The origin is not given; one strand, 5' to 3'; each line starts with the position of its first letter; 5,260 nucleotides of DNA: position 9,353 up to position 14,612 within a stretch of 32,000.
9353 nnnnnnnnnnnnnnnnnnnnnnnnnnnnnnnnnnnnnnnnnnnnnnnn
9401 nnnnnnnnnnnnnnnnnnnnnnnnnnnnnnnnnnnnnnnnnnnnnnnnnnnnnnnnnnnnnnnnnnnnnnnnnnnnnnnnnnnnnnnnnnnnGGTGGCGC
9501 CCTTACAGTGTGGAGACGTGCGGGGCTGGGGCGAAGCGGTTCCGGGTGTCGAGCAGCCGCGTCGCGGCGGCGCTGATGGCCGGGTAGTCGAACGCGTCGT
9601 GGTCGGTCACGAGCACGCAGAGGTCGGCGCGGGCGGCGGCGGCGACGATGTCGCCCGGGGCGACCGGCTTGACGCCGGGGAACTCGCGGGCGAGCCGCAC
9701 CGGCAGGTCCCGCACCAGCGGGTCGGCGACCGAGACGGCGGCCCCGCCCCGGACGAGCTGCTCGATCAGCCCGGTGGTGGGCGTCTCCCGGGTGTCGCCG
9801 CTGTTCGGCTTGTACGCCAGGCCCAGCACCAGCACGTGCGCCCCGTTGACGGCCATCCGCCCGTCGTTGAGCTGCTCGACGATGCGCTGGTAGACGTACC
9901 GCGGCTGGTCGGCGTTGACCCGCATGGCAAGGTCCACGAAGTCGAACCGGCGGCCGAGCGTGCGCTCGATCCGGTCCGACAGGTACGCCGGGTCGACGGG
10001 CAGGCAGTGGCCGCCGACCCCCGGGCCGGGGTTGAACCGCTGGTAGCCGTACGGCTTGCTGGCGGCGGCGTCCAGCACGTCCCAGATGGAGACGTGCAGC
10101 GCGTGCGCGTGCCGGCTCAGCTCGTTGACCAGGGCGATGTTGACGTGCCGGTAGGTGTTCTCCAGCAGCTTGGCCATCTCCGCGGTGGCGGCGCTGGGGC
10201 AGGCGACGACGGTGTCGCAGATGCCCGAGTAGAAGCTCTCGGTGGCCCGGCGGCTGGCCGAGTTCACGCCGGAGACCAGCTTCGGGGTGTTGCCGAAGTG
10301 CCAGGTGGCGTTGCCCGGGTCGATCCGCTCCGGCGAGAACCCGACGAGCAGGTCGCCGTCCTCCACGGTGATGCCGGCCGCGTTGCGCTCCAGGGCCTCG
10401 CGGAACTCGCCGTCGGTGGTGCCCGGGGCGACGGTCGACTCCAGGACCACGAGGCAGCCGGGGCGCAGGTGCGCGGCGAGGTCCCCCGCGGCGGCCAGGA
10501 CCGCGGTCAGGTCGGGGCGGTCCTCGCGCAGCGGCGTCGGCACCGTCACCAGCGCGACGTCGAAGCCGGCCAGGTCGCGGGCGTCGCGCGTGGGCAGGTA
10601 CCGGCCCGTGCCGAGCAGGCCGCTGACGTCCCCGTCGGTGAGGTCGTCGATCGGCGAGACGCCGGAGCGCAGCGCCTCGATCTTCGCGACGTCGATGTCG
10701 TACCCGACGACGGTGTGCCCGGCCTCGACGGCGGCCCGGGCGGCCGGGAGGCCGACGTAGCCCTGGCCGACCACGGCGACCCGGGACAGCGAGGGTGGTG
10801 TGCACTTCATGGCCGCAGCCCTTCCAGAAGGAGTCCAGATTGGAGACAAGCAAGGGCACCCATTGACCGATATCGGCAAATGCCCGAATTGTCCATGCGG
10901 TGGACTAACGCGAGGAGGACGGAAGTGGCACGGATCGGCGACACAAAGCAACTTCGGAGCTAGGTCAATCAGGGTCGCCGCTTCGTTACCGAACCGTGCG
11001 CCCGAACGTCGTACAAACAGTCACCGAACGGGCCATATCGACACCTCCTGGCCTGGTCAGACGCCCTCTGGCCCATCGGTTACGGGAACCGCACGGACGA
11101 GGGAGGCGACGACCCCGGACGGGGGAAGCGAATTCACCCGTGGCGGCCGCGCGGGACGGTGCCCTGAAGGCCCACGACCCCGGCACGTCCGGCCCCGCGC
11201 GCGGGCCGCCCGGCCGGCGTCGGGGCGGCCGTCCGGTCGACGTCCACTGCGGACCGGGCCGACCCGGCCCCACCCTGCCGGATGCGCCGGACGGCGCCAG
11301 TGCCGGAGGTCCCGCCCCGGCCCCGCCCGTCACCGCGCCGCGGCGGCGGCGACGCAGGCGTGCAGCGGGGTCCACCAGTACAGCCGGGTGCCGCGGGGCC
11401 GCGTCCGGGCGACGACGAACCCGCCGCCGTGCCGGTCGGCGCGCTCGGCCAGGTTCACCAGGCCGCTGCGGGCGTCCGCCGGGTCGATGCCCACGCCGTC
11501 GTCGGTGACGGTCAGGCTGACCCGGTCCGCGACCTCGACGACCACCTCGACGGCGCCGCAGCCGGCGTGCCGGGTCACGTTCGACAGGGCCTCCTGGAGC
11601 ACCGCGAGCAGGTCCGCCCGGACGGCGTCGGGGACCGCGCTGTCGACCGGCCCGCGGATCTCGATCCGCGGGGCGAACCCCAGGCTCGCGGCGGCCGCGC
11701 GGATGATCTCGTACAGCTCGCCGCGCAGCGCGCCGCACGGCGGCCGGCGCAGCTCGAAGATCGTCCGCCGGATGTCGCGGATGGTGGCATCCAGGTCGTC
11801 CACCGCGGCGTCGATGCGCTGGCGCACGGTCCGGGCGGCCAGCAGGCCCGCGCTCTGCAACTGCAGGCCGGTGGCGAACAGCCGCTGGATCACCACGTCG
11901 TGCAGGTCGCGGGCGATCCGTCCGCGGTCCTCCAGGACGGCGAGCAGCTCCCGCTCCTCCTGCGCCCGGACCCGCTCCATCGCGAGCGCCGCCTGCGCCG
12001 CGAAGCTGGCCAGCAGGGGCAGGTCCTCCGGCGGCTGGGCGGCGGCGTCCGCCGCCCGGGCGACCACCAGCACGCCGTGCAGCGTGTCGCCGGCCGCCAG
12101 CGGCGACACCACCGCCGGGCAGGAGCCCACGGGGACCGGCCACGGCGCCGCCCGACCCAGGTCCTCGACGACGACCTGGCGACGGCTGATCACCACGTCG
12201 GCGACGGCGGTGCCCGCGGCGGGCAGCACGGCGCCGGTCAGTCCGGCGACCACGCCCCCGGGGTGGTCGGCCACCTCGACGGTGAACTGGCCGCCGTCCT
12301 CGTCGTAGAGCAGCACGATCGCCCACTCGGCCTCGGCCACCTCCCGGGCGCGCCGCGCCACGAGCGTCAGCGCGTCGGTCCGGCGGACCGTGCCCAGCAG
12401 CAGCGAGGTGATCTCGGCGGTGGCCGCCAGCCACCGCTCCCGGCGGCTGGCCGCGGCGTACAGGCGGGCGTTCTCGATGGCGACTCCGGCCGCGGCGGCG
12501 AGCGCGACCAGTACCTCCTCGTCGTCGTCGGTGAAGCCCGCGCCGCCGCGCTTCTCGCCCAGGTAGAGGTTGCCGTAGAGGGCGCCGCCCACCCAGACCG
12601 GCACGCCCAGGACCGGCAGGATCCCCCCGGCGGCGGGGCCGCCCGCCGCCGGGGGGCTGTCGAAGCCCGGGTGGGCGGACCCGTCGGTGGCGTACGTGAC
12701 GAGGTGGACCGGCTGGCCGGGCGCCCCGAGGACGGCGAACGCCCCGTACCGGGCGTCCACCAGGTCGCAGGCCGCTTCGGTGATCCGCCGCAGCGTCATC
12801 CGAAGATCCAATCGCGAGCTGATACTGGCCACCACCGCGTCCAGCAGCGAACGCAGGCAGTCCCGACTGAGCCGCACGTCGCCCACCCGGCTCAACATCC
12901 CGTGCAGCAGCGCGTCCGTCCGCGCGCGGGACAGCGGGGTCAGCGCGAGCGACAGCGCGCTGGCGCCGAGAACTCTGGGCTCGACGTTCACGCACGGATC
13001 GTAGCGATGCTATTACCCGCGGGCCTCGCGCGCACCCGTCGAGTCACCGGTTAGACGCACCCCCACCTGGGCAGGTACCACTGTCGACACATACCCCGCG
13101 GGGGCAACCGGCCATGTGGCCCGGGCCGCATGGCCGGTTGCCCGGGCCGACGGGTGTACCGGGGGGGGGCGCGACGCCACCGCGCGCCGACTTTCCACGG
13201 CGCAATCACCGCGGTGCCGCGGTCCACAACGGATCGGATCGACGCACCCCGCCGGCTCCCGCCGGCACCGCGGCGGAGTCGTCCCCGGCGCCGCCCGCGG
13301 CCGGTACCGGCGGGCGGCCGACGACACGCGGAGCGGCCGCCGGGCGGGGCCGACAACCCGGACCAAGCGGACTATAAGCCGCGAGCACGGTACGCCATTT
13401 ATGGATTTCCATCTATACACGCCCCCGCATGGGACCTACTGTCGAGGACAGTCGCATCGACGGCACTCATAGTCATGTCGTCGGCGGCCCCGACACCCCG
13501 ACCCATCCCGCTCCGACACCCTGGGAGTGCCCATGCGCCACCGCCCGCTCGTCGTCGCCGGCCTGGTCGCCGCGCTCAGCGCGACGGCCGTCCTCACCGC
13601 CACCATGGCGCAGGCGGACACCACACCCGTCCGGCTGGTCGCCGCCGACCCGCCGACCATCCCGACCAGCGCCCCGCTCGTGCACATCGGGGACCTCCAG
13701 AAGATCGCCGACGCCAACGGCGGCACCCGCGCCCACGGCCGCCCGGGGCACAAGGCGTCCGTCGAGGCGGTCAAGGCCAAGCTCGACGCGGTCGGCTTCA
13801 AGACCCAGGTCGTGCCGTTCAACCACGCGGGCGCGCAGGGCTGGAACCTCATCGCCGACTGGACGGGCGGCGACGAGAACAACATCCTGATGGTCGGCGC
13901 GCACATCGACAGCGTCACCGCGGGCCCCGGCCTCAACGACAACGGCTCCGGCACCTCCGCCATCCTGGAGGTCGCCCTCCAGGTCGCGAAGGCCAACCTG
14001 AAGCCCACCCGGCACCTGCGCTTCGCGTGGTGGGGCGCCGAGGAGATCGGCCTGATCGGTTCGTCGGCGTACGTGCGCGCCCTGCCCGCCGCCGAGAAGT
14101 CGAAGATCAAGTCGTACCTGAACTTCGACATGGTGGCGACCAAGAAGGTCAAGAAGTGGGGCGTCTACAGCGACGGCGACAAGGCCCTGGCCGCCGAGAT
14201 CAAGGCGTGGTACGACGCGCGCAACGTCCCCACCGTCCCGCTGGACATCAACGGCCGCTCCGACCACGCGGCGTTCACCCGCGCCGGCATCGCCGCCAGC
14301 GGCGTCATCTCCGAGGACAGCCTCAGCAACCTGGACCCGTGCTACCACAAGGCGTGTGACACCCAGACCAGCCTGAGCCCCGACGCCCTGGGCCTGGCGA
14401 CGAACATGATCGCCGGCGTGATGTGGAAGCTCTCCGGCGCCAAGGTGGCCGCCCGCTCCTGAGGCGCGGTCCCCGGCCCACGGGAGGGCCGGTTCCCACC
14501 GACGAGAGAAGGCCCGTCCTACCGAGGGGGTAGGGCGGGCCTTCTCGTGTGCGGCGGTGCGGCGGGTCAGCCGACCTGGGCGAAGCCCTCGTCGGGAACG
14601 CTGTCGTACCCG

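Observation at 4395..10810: Operon of WecC/TviB-type dehydrogenase, hyaluronan-synthase/NodC-like GT2 and three different CE4-family proteins: candidate system for a partly de-N-acetylated HexNAc/HexNAc-uronic acid exopolysaccharide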

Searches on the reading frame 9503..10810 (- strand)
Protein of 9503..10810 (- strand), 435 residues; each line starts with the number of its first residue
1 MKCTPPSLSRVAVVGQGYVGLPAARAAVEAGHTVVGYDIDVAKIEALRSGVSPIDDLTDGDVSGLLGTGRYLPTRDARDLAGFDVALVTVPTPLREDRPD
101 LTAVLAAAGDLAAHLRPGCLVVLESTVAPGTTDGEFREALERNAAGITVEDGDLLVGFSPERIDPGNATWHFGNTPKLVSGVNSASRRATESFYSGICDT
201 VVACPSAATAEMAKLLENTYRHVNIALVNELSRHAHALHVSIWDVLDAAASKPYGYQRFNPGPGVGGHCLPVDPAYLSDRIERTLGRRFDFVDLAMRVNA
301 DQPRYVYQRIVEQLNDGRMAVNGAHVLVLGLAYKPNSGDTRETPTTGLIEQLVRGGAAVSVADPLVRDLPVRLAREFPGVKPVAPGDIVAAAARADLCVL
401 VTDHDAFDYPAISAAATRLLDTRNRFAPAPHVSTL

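Call 6: search_protein_families(library=pfam, proteins=[window:9503-10810:-], max_evalue=0.01)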
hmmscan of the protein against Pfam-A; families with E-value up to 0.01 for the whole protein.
window:9503-10810:- (435 aa): 6 families
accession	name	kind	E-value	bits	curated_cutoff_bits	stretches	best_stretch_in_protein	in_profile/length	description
PF03721.20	UDPG_MGDP_dh_N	-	3.4e-33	115.2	27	1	10-188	2-181/187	UDP-glucose/GDP-mannose dehydrogenase family, NAD binding domain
PF00984.24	UDPG_MGDP_dh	-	1.6e-25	89.5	25.4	1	209-300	2-93/94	UDP-glucose/GDP-mannose dehydrogenase family, central domain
PF03720.21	UDPG_MGDP_dh_C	-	2.1e-17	63.8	30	1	327-425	1-100/103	UDP-glucose/GDP-mannose dehydrogenase family, UDP binding domain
PF03446.21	NAD_binding_2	-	1.1e-05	26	21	1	10-143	1-111/161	NAD binding domain of 6-phosphogluconate dehydrogenase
PF01262.27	AlaDh_PNT_C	-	0.00016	21.6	23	1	9-49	29-69/214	Alanine dehydrogenase/PNT, C-terminal domain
PF02737.24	3HCDH_N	-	0.0047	17.3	22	1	11-49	2-40/180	3-hydroxyacyl-CoA dehydrogenase, NAD binding domain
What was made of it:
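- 9503..10810 (-): Nucleotide-sugar 6-dehydrogenase of the UDP-HexNAc clade (435 aa). The likely reaction is UDP-GlcNAc to UDP-GlcNAcA. Three UDPG_MGDP_dh domains (call 6).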

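Call 7: search_protein_families(library=ncbifam, proteins=[window:9503-10810:-], max_evalue=0.01)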
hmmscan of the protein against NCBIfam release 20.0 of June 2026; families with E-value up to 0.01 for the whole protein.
window:9503-10810:- (435 aa): 11 families
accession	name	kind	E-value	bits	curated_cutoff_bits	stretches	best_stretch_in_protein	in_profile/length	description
TIGR03026.1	NDP-sugDHase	subfamily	6.9e-105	351.2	189.8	1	10-423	2-412/413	nucleotide sugar dehydrogenase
NF040825.1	UDPMaNacDH_Arch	equivalog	5.1e-63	213.4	750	1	10-368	2-353/418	UDP-N-acetyl-D-mannosamine dehydrogenase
NF008286.0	PRK11064.1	equivalog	9.1e-58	195.8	459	1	8-409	3-401/420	UDP-N-acetyl-D-mannosamine dehydrogenase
NF011729.0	PRK15182.1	equivalog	6.9e-52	176.6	592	1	10-384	8-372/425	Vi polysaccharide biosynthesis UDP-N-acetylglucosamine C-6 dehydrogenase TviB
NF041297.1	UDPGDh_AglM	equivalog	7e-48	163.6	670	1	10-408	2-396/429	UDP-glucose 6-dehydrogenase AglM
NF047673.2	TeichurnBiosyTuaD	equivalog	8e-35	120.8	700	1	9-406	2-389/439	UDP-glucose 6-dehydrogenase TuaD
NF011631.0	PRK15057.1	equivalog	9.6e-11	41.4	757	1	10-277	2-261/388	UDP-glucose 6-dehydrogenase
NF043037.1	ThreonDh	equivalog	1.2e-05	24.9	350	1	9-48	3-42/297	L-threonate dehydrogenase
TIGR01692.1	HIBADH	equivalog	0.00027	20.4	291.6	0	14-48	2-36/288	3-hydroxyisobutyrate dehydrogenase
TIGR03911.1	pyrrolys_PylD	equivalog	0.0011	18.1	150.05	1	11-51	148-188/266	3-methylornithyl-N6-L-lysine dehydrogenase PylD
NF006124.0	PRK08268.1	subfamily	0.0055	15.7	508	1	7-49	6-48/507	3-hydroxyacyl-CoA dehydrogenase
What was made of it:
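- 9503..10810 (-): TIGR03026 scores 351 bits; WecC-type models 213 and 196, TviB 177, above Ugd 41 (call 7).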

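Call 20: search_solved_structures(query=window:9503-10810:-, max_evalue=1e-10)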
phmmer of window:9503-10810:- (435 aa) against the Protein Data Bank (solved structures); distinct sequences matched with E-value up to 1e-10: 14.
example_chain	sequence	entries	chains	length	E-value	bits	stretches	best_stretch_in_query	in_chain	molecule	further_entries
4r16_A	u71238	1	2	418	3.5e-58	200.7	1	10-378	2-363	418aa long hypothetical UDP-N-acetyl-D-mannosaminuronic acid dehydrogenase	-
4xr9_A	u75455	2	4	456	8.9e-46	159.9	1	6-410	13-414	CalS8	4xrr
3g79_A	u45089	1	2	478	1.4e-45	159.3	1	8-378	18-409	NDP-N-acetyl-D-galactosaminuronic acid dehydrogenase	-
3ojl_A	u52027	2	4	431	6.3e-45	157.1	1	9-353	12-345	Cap5O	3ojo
3vtf_A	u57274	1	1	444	8.5e-36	127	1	8-368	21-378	UDP-glucose 6-dehydrogenase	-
4a7p_A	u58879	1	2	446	4.3e-33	118.1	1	10-429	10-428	UDP-GLUCOSE DEHYDROGENASE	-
2y0e_A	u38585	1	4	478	2.5e-30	109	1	11-415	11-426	UDP-GLUCOSE DEHYDROGENASE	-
3gg2_A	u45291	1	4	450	4.4e-30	108.2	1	11-426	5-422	Sugar dehydrogenase, UDP-glucose/GDP-mannose dehydrogenase family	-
2y0d_A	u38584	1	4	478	4.3e-29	104.9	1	11-415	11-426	UDP-GLUCOSE DEHYDROGENASE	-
2y0c_A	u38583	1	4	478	4.7e-29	104.8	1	11-415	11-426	UDP-GLUCOSE DEHYDROGENASE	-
1mfz_A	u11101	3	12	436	4.8e-22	81.7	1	10-405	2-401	GDP-mannose 6-dehydrogenase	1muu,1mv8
3phl_A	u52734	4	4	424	9.4e-16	61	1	9-368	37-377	UDP-glucose 6-dehydrogenase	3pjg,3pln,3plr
3pid_A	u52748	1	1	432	9.8e-16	60.9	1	9-368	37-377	UDP-glucose 6-dehydrogenase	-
2o3j_A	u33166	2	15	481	1.9e-15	59.9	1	8-407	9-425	UDP-glucose 6-dehydrogenase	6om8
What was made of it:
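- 9503..10810 (-): PDB ranking (call 20).
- The best PDB match is an annotated UDP-ManNAcA dehydrogenase, 4r16 (call 20).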

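Call 64: find_homologous_proteins(query=window:9503-10810:-, max_evalue=1e-20)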
Query window:9503-10810:- (435 aa): 7999 proteins with E <= 1e-20 among 8000 candidates; the best 120 are listed.
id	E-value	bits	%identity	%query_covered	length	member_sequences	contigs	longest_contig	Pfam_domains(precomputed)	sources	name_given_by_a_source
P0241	7.0e-287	969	100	100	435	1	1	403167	PF00984.25,PF03446.22,PF03721.21,PF03720.23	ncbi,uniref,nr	ncbi:UDP-N-acetyl-D-glucosamine dehydrogenase [Pilimelia terevasa]|uniref:UDP-N-acetyl-D-glucosamine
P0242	1.0e-225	768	84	95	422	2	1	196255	PF00984.25,PF03721.21,PF03720.23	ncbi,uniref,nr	ncbi:UDP-N-acetyl-D-glucosamine dehydrogenase [Pilimelia anulata]|uniref:UDP-N-acetyl-D-glucosamine 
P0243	5.3e-211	719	76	95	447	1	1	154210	PF00984.25,PF03721.21,PF03720.23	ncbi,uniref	ncbi:nucleotide sugar dehydrogenase [Pilimelia columellifera]|uniref:Nucleotide sugar dehydrogenase 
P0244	6.7e-200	683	73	95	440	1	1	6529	PF00984.25,PF03721.21,PF03720.23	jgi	-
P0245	3.2e-181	621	69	98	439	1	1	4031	PF00984.25,PF03721.21,PF03720.23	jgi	jgi:UDP-N-acetyl-D-glucosamine dehydrogenase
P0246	1.6e-179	615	68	98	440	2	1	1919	PF00984.25,PF03721.21,PF03720.23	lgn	-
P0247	4.9e-178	611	67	98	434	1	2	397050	PF00984.25,PF03721.21,PF03720.23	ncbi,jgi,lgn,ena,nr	ncbi:MAG TPA: nucleotide sugar dehydrogenase [Micromonosporaceae bacterium]|nr:nucleotide sugar dehy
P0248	1.9e-177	609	67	95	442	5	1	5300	PF00984.25,PF03721.21,PF03720.23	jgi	jgi:UDP-N-acetyl-D-glucosamine dehydrogenase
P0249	1.9e-174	599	67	95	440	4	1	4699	PF00984.25,PF03721.21,PF03720.23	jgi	-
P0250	7.4e-173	593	66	95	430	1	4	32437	PF00984.25,PF03721.21,PF03720.23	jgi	jgi:UDP-N-acetyl-D-glucosamine dehydrogenase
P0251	1.1e-163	563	63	98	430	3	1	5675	PF00984.25,PF03721.21,PF03720.23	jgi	jgi:UDP-N-acetyl-D-glucosamine dehydrogenase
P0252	1.9e-162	559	62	94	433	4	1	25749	PF00984.25,PF03721.21,PF03720.23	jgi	jgi:nucleotide sugar dehydrogenase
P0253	8.5e-159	547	59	95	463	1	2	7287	PF00984.25,PF03721.21,PF03720.23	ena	-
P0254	3.1e-157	542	59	98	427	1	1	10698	PF00984.25,PF03721.21,PF03720.23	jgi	jgi:UDP-N-acetyl-D-glucosamine dehydrogenase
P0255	4.0e-157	542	59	98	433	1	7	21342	PF00984.25,PF03721.21,PF03720.23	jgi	jgi:UDP-N-acetyl-D-glucosamine dehydrogenase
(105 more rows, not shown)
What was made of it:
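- The Pilimelia-type DH family is widespread in other actinomycetes at 50-55% identity (call 64). The automatic (KEGG-style) name is UDP-GlcNAc dehydrogenase (call 64).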

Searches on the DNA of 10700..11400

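Call 73: search_rna_families(source=window, start=10700, end=11400, threshold=evalue, max_evalue=1)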
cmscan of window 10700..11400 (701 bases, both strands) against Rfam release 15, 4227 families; matches with E-value up to 1: 0.
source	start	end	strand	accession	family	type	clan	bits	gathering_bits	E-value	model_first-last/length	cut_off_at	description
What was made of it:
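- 10811..11329 (-): 519-bp upstream non-coding region, the presumed promoter and 5' leader of the operon. No Rfam family at E <= 1 (call 73).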

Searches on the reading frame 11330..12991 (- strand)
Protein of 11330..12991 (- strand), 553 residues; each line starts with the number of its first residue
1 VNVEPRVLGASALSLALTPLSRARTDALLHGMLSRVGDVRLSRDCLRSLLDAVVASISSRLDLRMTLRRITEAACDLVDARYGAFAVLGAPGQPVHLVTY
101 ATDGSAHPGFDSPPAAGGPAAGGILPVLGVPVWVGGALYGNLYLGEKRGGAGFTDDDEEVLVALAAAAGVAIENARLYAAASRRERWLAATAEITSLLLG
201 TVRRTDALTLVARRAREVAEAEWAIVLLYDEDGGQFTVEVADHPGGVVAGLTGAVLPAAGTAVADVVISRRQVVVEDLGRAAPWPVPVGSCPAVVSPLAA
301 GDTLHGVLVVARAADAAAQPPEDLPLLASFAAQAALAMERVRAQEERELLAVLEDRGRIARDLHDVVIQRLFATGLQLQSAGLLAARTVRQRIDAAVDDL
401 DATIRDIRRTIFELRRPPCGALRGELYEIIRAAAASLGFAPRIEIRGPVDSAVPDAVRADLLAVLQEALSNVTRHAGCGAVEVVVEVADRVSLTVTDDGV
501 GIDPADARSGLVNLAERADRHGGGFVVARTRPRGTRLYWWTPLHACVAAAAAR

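Call 6: search_protein_families(library=pfam, proteins=[window:11330-12991:-], max_evalue=0.01)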
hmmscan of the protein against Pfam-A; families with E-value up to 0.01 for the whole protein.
window:11330-12991:- (553 aa): 7 families
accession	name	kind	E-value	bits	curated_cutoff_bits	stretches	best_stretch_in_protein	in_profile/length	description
PF13185.12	GAF_2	-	1.3e-19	71.2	28.6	2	205-339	5-136/136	GAF domain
PF01590.32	GAF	-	1.3e-16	61.7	22.4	2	205-337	3-132/133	GAF domain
PF13492.12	GAF_3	-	6.8e-15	56.1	27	1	212-340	10-129/129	GAF domain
PF07730.19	HisKA_3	-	4.2e-13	50.1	24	1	356-417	2-65/68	Histidine kinase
PF02518.31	HATPase_c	-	5.7e-10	40.1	26.4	1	459-543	4-109/111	Histidine kinase-, DNA gyrase B-, and HSP90-like ATPase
PF13581.12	HATPase_c_2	-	9.5e-07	29.3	27.4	1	453-527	24-104/127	Histidine kinase-like ATPase domain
PF13589.12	HATPase_c_3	-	0.0053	17.2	25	1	465-520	7-62/137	Histidine kinase-, DNA gyrase B-, and HSP90-like ATPase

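Call 7: search_protein_families(library=ncbifam, proteins=[window:11330-12991:-], max_evalue=0.01)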
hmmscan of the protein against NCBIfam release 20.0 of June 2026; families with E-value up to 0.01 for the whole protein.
window:11330-12991:- (553 aa): 9 families
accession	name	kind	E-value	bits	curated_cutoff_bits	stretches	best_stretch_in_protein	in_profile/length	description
NF052443.1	SensHisKinMctS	equivalog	5.8e-22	77.7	700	1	335-546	230-451/457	two-component system sensor histidine kinase MctS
NF007896.0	PRK10600.1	equivalog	5.3e-18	65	578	1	333-535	368-577/598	nitrate/nitrite two-component system sensor histidine kinase NarX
NF047786.1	his_kin_MadS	equivalog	3.4e-17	62.7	500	1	340-524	217-416/434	MadS family sensor histidine kinase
NF052531.1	Strep_LiaS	equivalog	5.1e-15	55.5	450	1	351-537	128-321/328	envelope stress sensor histidine kinase LiaS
NF008184.0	PRK10935.1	equivalog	1.3e-14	53.8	553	1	317-537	325-553/565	nitrate/nitrite two-component system sensor histidine kinase NarQ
NF008649.0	PRK11644.1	equivalog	5e-11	42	408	1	355-537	303-490/499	signal transduction histidine-protein kinase/phosphatase UhpB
NF047322.1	HK_morpho_MacS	equivalog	1.2e-08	34.6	300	1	331-504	159-321/367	MacS family sensor histidine kinase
TIGR02916.1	PEP_his_kin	equivalog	0.00019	20.2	300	1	294-509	413-630/679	XrtA/PEP-CTERM system histidine kinase PrsK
TIGR01925.2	spIIAB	equivalog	0.0015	18.4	135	0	460-528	37-111/137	anti-sigma F factor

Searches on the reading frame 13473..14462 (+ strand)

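Call 30: search_protein_families(library=pfam, proteins=[window:13473-14462:+], max_evalue=0.001)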
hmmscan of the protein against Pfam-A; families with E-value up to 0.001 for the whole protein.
window:13473-14462:+ (329 aa): 2 families
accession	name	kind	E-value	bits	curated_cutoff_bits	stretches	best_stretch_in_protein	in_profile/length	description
PF04389.22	Peptidase_M28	-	1.3e-43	149.5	21.3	1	125-315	1-191/193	Peptidase family M28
PF01546.33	Peptidase_M20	-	3.5e-05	24.2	24.6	1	148-216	27-93/206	Peptidase family M20/M25/M40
